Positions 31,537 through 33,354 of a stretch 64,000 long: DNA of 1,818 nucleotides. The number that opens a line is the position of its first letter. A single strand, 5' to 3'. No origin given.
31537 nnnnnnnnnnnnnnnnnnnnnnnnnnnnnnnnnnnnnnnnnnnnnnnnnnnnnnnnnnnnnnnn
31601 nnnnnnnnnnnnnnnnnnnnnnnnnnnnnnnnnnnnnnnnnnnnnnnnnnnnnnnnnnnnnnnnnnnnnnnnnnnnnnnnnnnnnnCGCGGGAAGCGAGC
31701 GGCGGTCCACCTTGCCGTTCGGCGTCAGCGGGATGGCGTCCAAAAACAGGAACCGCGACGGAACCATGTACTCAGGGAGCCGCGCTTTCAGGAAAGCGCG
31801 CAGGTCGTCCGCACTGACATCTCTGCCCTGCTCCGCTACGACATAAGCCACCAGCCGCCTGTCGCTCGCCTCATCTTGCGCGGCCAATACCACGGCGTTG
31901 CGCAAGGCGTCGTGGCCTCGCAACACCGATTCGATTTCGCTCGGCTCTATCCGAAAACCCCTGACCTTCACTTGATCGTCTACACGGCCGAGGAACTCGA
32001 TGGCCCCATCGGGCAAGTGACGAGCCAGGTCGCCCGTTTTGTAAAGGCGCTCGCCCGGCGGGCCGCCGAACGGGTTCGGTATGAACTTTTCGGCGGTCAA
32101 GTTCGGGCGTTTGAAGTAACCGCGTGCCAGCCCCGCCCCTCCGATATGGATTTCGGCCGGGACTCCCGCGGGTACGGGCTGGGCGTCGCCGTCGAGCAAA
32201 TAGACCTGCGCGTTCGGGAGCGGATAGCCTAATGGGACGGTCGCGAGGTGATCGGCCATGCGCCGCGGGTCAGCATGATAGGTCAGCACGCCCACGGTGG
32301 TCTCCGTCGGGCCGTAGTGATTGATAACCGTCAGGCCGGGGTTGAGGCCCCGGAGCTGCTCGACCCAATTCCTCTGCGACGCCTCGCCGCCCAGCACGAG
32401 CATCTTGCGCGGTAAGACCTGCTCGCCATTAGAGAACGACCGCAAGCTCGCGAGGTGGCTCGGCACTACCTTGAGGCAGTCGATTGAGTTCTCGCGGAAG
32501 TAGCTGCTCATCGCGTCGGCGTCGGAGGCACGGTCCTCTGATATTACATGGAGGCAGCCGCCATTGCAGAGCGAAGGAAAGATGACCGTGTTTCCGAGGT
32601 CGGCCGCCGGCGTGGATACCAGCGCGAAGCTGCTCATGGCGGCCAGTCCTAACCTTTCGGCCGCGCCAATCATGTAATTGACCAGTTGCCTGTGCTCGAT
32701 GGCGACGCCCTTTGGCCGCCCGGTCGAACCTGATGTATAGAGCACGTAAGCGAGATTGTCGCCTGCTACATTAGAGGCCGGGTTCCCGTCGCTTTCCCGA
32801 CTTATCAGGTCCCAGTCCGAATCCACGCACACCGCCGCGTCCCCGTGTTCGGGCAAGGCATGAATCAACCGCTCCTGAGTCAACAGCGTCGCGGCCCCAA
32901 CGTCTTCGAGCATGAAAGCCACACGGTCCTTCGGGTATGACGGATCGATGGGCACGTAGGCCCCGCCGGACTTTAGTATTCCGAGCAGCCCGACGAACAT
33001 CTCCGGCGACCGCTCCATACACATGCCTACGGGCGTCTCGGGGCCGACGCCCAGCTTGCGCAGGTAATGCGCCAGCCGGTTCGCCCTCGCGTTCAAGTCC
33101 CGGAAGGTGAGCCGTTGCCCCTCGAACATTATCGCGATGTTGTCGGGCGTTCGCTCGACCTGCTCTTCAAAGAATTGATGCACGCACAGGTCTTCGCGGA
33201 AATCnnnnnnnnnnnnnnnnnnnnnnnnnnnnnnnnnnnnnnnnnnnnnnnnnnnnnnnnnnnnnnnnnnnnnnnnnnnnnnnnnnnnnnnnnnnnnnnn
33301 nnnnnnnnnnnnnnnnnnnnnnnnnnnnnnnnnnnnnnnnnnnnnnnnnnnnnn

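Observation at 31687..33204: Module 2 A domain carries an Asp-like code, and a trans SyrP/TauD-like hydroxylase sits in the cluster, suggesting beta-hydroxy-Asp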

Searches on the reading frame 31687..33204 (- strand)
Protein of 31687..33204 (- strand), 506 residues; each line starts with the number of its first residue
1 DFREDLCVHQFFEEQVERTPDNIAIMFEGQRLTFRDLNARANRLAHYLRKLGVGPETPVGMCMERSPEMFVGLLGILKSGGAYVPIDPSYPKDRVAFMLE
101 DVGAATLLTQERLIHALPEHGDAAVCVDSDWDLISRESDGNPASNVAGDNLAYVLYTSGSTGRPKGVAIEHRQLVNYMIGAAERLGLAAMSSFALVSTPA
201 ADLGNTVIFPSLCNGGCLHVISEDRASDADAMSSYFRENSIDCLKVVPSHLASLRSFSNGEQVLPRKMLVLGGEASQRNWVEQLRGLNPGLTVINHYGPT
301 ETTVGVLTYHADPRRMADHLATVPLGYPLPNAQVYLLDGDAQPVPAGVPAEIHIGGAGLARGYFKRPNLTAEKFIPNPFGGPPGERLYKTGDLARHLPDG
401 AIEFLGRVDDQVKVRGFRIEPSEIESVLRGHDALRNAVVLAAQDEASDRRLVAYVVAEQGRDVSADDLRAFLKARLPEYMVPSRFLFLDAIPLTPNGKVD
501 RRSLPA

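Call 6: search_solved_structures(query=window:31687-33204:-, show_alignments=2)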
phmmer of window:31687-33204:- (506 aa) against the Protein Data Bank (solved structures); distinct sequences matched with E-value up to 0.001: 226 (the best 60 are shown).
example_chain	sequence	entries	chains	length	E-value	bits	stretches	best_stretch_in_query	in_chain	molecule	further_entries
6mfy_A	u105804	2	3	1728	4.5e-210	701.8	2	5-505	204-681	Linear gramicidin synthase subunit A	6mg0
9be3_A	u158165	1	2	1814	5.3e-210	701.5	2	5-505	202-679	Linear gramicidin synthase subunit A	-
9be4_A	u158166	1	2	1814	5.3e-210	701.5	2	5-505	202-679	Linear gramicidin synthase subunit A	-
6mfz_A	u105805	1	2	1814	5.3e-210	701.5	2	5-505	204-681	Linear gramicidin synthase subunit A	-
9meh_A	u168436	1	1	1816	5.4e-210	701.5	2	5-505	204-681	Linear gramicidin synthase subunit A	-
4d4g_A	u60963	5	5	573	1.9e-123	416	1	7-505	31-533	APNAA1 | APNA A1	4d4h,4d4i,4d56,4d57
8jbr_A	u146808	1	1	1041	2.1e-123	415.9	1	5-505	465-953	McyA protein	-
8xjz_C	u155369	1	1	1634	1.5e-122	413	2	17-505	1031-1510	Peptide synthetase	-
8hlk_A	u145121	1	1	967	2.6e-121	409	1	2-505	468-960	Microcystin synthetase B (Fragment)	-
6p1j_A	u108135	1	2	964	5.6e-121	407.9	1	5-504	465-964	Txo2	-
5u89_A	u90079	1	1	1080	6.3e-117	394.5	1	10-506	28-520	Amino acid adenylation domain protein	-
9bfd_A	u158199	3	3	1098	1.2e-114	386.9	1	5-505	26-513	Tyrocidine synthase 1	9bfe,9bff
1amu_A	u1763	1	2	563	2.1e-112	379.6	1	2-505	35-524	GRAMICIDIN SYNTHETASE 1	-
9bfd_B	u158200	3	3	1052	1.3e-111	376.9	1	7-505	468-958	Tyrocidine synthase 2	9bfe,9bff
5es6_A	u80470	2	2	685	1.2e-107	363.9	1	5-505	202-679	Linear gramicidin synthase subunit A | Linear gramicidin synthetase subunit A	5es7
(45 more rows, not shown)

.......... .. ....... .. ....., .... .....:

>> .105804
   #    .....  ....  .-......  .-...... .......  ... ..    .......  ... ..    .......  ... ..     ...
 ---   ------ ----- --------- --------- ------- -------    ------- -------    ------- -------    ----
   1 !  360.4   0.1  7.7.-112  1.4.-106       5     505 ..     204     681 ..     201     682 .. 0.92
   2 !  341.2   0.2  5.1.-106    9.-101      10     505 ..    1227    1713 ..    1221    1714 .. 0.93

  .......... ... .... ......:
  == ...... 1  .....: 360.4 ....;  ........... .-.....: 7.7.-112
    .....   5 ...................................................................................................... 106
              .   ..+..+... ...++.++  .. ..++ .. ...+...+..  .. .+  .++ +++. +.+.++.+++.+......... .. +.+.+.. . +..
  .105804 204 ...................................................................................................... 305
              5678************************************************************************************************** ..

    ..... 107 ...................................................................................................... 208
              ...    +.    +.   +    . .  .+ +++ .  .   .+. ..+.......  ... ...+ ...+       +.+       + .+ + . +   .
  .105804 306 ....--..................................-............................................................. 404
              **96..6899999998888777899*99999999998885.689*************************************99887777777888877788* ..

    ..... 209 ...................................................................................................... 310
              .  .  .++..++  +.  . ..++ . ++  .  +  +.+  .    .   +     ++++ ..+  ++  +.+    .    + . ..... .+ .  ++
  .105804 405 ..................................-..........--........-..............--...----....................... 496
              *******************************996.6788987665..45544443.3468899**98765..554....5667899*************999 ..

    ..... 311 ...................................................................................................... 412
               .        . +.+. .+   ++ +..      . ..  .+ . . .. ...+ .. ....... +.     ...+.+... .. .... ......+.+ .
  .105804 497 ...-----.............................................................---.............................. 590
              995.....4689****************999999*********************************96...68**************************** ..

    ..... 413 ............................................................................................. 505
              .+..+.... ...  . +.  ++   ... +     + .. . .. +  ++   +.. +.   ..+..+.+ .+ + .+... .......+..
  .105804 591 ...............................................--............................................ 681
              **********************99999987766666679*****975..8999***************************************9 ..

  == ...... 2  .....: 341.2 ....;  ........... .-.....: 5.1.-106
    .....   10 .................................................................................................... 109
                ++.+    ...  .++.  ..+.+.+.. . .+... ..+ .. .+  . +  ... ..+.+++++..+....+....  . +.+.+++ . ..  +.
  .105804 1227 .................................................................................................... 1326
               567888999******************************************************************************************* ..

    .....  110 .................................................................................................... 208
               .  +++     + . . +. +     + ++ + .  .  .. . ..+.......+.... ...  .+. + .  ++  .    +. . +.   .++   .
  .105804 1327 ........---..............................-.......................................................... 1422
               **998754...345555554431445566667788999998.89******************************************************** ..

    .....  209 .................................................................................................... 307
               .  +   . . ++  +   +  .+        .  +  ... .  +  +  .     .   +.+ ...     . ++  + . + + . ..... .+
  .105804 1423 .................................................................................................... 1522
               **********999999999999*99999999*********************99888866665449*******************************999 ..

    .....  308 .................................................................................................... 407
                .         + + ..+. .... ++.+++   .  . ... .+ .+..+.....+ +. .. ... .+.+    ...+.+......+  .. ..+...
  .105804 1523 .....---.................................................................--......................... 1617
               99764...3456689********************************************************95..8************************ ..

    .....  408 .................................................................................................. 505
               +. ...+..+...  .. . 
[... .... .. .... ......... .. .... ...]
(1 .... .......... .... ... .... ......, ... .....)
